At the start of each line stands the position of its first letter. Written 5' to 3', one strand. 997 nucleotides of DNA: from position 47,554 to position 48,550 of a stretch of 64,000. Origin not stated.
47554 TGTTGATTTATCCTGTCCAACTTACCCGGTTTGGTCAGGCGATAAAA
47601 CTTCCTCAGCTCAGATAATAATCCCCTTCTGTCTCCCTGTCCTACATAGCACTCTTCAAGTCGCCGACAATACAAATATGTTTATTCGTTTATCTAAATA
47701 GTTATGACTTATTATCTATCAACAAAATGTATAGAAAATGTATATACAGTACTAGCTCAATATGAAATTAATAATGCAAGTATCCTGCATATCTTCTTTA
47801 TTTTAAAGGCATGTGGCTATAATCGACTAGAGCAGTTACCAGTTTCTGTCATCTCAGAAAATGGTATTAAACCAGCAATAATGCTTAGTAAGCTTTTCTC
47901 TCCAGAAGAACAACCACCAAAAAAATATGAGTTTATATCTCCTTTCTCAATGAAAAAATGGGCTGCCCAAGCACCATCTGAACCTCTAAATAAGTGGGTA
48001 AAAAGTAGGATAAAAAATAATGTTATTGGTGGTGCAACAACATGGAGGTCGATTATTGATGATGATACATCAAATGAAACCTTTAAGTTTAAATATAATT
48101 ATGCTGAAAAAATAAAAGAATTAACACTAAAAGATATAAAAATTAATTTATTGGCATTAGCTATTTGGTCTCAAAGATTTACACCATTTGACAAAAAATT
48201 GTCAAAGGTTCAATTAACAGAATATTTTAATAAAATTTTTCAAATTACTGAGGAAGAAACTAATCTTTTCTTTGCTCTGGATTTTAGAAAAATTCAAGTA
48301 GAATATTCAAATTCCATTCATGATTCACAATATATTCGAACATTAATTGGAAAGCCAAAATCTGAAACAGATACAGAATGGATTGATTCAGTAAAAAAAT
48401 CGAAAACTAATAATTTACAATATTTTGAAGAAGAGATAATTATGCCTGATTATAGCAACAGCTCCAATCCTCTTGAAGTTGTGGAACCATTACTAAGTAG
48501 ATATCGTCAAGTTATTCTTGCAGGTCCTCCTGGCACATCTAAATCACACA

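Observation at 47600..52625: AT-rich 5-kb island between rho and groEL: a McrBC-like NTPase/nuclease pair convergent with an m5C methyltransferase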

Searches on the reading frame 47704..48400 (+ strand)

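Call 20: search_solved_structures(query=A2, max_evalue=10, show_alignments=2)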
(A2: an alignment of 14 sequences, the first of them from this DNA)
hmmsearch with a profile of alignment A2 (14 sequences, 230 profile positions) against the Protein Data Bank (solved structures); distinct sequences matched with E-value up to 10: 2.
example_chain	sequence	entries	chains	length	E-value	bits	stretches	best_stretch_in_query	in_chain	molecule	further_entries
6oq5_E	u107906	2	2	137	0.64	12.8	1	78-133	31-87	E3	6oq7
6zth_A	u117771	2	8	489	0.75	12.6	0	139-206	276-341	PlaB phospholipase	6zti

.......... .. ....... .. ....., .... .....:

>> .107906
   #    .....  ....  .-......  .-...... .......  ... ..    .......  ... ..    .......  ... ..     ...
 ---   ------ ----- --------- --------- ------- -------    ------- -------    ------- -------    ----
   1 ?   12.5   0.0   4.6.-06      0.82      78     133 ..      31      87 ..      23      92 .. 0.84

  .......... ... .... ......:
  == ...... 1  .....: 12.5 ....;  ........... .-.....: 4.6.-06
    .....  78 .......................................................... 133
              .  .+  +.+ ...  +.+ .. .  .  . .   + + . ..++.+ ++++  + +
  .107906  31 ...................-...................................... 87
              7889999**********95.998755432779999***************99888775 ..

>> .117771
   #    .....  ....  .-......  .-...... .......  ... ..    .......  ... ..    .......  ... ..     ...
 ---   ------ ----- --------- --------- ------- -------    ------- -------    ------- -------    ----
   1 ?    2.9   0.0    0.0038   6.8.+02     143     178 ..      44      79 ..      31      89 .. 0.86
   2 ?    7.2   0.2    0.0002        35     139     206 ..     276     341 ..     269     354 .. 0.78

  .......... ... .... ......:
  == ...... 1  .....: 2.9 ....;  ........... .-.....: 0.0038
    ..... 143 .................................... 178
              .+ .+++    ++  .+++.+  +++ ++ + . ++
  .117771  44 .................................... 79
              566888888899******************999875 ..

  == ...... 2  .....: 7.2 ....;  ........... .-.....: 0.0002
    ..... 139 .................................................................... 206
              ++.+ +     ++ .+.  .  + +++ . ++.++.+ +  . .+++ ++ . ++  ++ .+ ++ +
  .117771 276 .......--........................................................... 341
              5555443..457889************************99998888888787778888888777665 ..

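Call 30: predict_structure(alignment_id=A2)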
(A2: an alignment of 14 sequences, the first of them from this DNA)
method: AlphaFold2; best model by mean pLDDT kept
length: 232 residues; sequences in the alignment: 14
mean_pLDDT: 90.3   pTM: 0.90
mean pLDDT of the five models: 90.3, 89.9, 89.0, 89.0, 88.5
residues with pLDDT >= 90: 165; 70-90: 51; 50-70: 15; < 50: 1
segments of 3 or more residues with pLDDT < 50: none
pLDDT, mean of each block of 10 residues (from residue 1): 95 94 92 98 96 96 91 86 79 88 82 88 94 96 95 97 97 98 97 92 93 81 56 70
secondary structure, 60 per line:
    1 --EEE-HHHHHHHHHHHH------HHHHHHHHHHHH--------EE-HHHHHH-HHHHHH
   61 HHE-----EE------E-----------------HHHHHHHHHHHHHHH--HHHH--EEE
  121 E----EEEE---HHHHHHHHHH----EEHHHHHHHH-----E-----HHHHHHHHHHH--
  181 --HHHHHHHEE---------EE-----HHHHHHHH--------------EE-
elements in order: E3-5 H7-18 H25-36 H48-53 H55-62 H95-109 H112-115 E118-121 E126-129 H133-142 H149-156 H168-178 H183-189 H208-215

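Call 33: fold_search(model_id=the predicted structure, library=pdb)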
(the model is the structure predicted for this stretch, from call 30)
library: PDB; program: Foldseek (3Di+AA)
matches with E <= 10: 17; with E <= 0.001: 0
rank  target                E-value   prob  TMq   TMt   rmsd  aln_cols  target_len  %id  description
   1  2qww_F                4.3e+00  0.02  0.13  0.18  15.9       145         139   13  Crystal structure of multiple antibiotic-resistance repressor (MarR) (YP_013417.1) from Listeria monocytogenes 4b F236 (released 2007-08-21)
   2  9bps_A                5.7e+00  0.01  0.10  0.06  14.5       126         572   15  Plasmodium falciparum apicoplast DNA polymerase mutant - K417M (released 2025-05-14)
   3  2l4m_MODEL_1_A        6.0e+00  0.04  0.09  0.24   5.1        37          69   11  Solution structure of the Zbeta domain of human DAI and its binding modes to B- and Z-DNA (released 2011-04-13)
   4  4u3m_C0               6.3e+00  0.02  0.13  0.26  12.2        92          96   10  Crystal structure of Anisomycin bound to the yeast 80S ribosome (released 2014-10-22)
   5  5y6i_B                6.7e+00  0.04  0.11  0.11   4.8        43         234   14  Crystal structure of Pseudomonas aeruginosa HmgR (released 2018-08-15)
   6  4trq_B                7.5e+00  0.05  0.19  0.17   8.6       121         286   12  Crystal structure of Sac3/Thp1/Sem1 (released 2015-08-26)
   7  3key                  7.5e+00  0.01  0.14  0.16  16.6       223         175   15  Crystal structure of S. cerevisiae Stn1 C-terminal (released 2009-12-22)
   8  1vrm                  7.5e+00  0.01  0.10  0.08  14.2       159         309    9  Crystal structure of the apbe protein (tm1553) from thermotoga maritima msb8 at 1.58 A resolution (released 2005-03-22)
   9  8br8_SL               7.9e+00  0.02  0.14  0.25  11.0       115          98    7  Giardia ribosome in POST-T state (A1) (released 2023-03-15)
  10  4z31_B                8.3e+00  0.01  0.14  0.12  16.1       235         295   11  Crystal structure of the RC3H2 ROQ domain in complex with stem-loop and double-stranded forms of RNA (released 2015-10-14)
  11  5ndv_C0               8.8e+00  0.02  0.14  0.28  10.4        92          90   10  Crystal structure of Paromomycin bound to the yeast 80S ribosome (released 2017-12-13)
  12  5fci_c0               9.3e+00  0.02  0.14  0.27  11.7        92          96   11  Structure of the vacant uL3 W255C mutant 80S yeast ribosome (released 2016-05-11)
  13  3x1o_B                9.3e+00  0.01  0.15  0.20  15.6       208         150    9  Crystal structure of the ROQ domain of human Roquin (released 2015-03-11)
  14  4z30                  9.3e+00  0.01  0.15  0.13  18.3       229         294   11  Crystal structure of the ROQ domain of human Roquin-2 (released 2015-10-14)
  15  4u3m_c0               9.8e+00  0.02  0.13  0.26   9.4        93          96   12  Crystal structure of Anisomycin bound to the yeast 80S ribosome (released 2014-10-22)
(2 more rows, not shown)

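Call 47: search_protein_families(library=phrogs, proteins=[window:47704-48400:+], max_evalue=0.1)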
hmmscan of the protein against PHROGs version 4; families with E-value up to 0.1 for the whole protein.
window:47704-48400:+ (232 aa): 1 family
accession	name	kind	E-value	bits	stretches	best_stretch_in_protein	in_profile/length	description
phrog_31325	-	unknown function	0.085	14.4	0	162-212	12-64/84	-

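Call 48: search_protein_families(library=pfam, proteins=[window:47704-48400:+], max_evalue=1)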
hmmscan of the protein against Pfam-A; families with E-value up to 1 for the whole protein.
window:47704-48400:+ (232 aa): 1 family
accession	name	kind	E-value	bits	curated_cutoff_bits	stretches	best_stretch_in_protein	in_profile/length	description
PF08283.16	Gemini_AL1_M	-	0.14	12.7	24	0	157-202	27-73/107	Geminivirus rep protein central domain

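Call 58: search_protein_representatives(alignment_id=A2)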
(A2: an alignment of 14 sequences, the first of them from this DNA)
Query: 14 sequences, 230 profile positions. Proteins with E-value up to 0.001 (for the whole library): 129; up to 1e-10: 54; up to 1e-30: 36. The best 129 are listed.
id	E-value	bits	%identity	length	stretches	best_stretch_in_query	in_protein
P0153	3.9e-95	334.2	-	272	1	2-229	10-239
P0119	5.5e-89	314.1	-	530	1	2-229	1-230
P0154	8.9e-89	313.4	-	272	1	2-228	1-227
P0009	9.1e-89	313.4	-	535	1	1-228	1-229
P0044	4.6e-88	311.1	-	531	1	2-227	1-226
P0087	4.2e-82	291.6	-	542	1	2-228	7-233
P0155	9.7e-81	287.1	-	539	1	2-226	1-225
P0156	1.2e-79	283.5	-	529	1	3-227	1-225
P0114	1.2e-78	280.2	-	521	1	1-227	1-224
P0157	6.6e-78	277.9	-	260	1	1-227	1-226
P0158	5.3e-77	274.9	-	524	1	2-228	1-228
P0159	7.6e-76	271.1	-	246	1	3-227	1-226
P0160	3.1e-75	269.1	-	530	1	1-228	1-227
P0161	4.4e-74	265.3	-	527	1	1-229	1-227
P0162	3.0e-69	249.5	-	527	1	2-225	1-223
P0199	2.2e-12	63.5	-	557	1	2-212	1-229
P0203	4.0e-10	56.1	-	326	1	1-223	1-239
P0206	6.4e-10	55.4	-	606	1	1-218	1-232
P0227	4.3e-06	42.9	-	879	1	2-218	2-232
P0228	5.4e-06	42.6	-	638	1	125-221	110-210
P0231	1.1e-05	41.6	-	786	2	112-215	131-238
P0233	1.4e-05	41.2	-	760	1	1-213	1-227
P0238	3.9e-05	39.7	-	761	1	127-216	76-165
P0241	4.8e-05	39.5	-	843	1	1-196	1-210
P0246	8.9e-05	38.6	-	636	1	116-221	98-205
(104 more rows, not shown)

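Call 59: search_protein_families(library=pfam, proteins=[P0227, P0233, P0241, P0206, P0228, P0246, P0231, P0238, P0199, P0203], max_evalue=0.001)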
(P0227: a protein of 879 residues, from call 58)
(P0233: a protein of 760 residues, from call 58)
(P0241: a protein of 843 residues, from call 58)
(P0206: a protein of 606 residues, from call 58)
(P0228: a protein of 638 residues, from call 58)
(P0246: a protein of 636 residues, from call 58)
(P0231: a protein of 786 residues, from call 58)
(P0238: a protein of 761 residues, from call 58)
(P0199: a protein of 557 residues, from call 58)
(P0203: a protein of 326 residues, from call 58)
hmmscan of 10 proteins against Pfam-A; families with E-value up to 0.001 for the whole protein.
P0227 (879 aa): 1 family
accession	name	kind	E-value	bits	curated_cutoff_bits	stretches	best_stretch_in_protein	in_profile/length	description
PF07728.20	AAA_5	-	4.2e-12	46.7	22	1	556-725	1-138/139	AAA domain (dynein-related subfamily)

P0233 (760 aa): 4 families
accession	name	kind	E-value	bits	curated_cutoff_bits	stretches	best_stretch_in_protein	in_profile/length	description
PF07728.20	AAA_5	-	4.2e-19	69.4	22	1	516-656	14-139/139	AAA domain (dynein-related subfamily)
PF00004.35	AAA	-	3.3e-06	28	21.2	1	478-663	2-130/131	ATPase family associated with various cellular activities (AAA)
PF13401.12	AAA_22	-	2e-05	25.4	27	1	477-604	8-108/130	AAA domain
PF13245.12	AAA_19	-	0.00023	21.8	25.1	1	476-605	13-115/134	AAA domain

P0241 (843 aa): 4 families
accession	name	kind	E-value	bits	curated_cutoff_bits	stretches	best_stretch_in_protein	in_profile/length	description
PF07728.20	AAA_5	-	5.7e-24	85.1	22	1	584-735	1-139/139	AAA domain (dynein-related subfamily)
PF20720.3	nSTAND3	-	7.4e-07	29.4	27.2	1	566-608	1-43/155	Novel STAND NTPase 3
PF00004.35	AAA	-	0.00017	22.4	21.2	0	585-736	1-124/131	ATPase family associated with various cellular activities (AAA)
PF01695.23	IstB_IS21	-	0.00049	20.1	24.1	0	577-605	87-115/238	IstB-like ATP binding protein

P0206 (606 aa): 3 families
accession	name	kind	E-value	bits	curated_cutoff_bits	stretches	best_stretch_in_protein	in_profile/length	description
PF07728.20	AAA_5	-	5.2e-16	59.3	22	1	319-496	2-139/139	AAA domain (dynein-related subfamily)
PF00004.35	AAA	-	2.4e-05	25.2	21.2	1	320-503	2-130/131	ATPase family associated with various cellular activities (AAA)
PF13401.12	AAA_22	-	0.0005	20.8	27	0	320-444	9-108/130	AAA domain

P0228 (638 aa): 3 families
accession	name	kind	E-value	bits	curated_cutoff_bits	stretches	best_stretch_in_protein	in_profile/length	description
PF13304.12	AAA_21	-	8.8e-16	59.3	27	1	435-527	231-304/304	AAA domain, putative AbiEii toxin, Type IV TA system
PF13175.12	AAA_15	-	2.6e-11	44.2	32.1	1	436-524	295-372/374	AAA ATPase domain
PF13476.12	AAA_23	-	0.0005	21.2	27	0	228-263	11-46/201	AAA domain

P0246 (636 aa): 3 families
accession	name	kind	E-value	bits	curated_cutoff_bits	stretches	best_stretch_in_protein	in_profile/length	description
PF13304.12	AAA_21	-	2.2e-11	44.8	27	1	465-522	259-300/304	AAA domain, putative AbiEii toxin, Type IV TA system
PF13175.12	AAA_15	-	1.9e-08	34.8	32.1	1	442-524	302-373/374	AAA ATPase domain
PF13476.12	AAA_23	-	4e-06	28.1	27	1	214-351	1-111/201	AAA domain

P0231 (786 aa): 2 families
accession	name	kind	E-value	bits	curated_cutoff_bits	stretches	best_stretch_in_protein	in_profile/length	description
PF07728.20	AAA_5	-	3.7e-12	46.9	22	1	315-512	1-138/139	AAA domain (dynein-related subfamily)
PF14088.11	DUF4268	-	0.00096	19.6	27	0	647-780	4-137/140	Domain of unknown function (DUF4268)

P0238 (761 aa): 1 family
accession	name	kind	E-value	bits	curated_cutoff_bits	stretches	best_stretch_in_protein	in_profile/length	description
PF07728.20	AAA_5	-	4e-07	30.6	22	1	380-497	43-138/139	AAA domain (dynein-related subfamily)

P0199 (557 aa): 5 families
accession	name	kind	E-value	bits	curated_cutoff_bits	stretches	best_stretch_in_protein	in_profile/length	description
PF07728.20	AAA_5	-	1.2e-17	64.6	22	1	279-426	2-139/139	AAA domain (dynein-related subfamily)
PF20720.3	nSTAND3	-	3.3e-06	27.3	27.2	1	263-311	4-52/155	Novel STAND NTPase 3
PF00004.35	AAA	-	4.9e-06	27.5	21.2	1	279-426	1-123/131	ATPase family associated with various cellular activities (AAA)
PF05496.18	RuvB_N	-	6e-05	23.3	27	0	277-300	34-57/159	Holliday junction DNA helicase RuvB P-loop domain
PF13173.12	AAA_14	-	0.00045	20.7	27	1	276-393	2-102/129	AAA domain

P0203 (326 aa): 0 families

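Call 88: fold_search(model_id=the predicted structure, library=viral)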
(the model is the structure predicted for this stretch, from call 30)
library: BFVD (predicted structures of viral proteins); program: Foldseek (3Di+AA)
matches with E <= 10: 47; with E <= 0.001: 0
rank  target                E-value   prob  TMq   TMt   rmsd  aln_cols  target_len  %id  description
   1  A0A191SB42            1.6e+00  0.04  0.11  0.12  10.7        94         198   15  (no name in the UniProt tables at hand)
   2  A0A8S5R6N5            1.8e+00  0.04  0.15  0.23  11.7       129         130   15  Uncharacterized protein [Ackermannviridae sp. ctaCq7]
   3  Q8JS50                1.8e+00  0.03  0.10  0.08  18.2       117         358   11  BRO [Phthorimaea operculella granulovirus]
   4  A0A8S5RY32            2.2e+00  0.01  0.14  0.09  20.9       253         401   11  AAA domain protein [Myoviridae sp. ctNQV2]
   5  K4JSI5                2.3e+00  0.05  0.17  0.22  13.5       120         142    7  Uncharacterized protein [Caulobacter phage CcrColossus]
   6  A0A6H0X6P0            2.6e+00  0.06  0.13  0.17  12.1        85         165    9  Uncharacterized protein [Aeromonas phage PS]
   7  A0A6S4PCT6            2.6e+00  0.02  0.11  0.15  11.1        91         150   11  Uncharacterized protein [uncultured phage_MedDCM-OCT-S30-C28]
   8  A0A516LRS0            2.6e+00  0.02  0.13  0.14  17.3       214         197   13  (no name in the UniProt tables at hand)
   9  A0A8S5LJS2            3.0e+00  0.05  0.25  0.20  11.6       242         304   12  Uncharacterized protein [Siphoviridae sp. ct3o911]
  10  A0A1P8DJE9            3.2e+00  0.04  0.14  0.12  12.7       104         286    6  (no name in the UniProt tables at hand)
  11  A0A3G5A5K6            3.4e+00  0.01  0.13  0.13  20.5       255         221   11  Uncharacterized protein [Harvfovirus sp.]
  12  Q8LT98                3.8e+00  0.01  0.09  0.11  14.0        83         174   18  Uncharacterized protein [Vibrio phage VpV262]
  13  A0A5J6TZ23            4.4e+00  0.05  0.13  0.11   7.0        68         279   12  (no name in the UniProt tables at hand)
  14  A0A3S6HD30            4.4e+00  0.01  0.15  0.11  17.3       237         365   10  (no name in the UniProt tables at hand)
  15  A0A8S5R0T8            4.4e+00  0.01  0.09  0.06  15.7       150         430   12  Uncharacterized protein [Inoviridae sp. ct1ro12]
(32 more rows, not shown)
